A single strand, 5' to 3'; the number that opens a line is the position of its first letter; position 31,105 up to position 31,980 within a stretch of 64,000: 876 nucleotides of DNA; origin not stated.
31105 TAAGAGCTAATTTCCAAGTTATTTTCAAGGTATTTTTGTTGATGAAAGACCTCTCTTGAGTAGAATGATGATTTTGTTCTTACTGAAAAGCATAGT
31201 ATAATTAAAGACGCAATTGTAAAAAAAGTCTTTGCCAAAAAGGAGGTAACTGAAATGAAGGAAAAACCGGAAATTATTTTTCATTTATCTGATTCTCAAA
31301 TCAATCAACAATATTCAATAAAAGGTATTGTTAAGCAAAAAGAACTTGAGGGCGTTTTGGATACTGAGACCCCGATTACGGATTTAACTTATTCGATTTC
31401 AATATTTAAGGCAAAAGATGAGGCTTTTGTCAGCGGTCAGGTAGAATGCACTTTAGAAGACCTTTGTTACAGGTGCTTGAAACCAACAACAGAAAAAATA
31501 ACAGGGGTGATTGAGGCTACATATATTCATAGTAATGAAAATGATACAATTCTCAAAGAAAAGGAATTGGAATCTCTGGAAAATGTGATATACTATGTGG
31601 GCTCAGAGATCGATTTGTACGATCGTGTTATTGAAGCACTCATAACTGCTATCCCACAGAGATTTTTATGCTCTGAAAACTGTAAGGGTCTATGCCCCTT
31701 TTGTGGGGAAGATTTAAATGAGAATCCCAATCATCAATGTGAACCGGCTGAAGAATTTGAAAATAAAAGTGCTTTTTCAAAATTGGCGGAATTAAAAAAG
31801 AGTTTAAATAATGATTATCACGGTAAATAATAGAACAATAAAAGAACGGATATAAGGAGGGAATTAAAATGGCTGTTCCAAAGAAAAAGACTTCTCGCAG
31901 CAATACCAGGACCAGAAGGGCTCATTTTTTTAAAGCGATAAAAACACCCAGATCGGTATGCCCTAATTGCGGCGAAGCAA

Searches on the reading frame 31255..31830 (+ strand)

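Call 84: search_protein_families(library=pfam, proteins=[window:31255-31830:+], max_evalue=0.001)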
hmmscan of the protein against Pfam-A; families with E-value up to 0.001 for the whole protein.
window:31255-31830:+ (191 aa): 1 family
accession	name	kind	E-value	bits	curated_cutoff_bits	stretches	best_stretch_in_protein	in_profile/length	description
PF02620.22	YceD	-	8.1e-24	84.4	33.2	1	59-181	1-119/119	Large ribosomal RNA subunit accumulation protein YceD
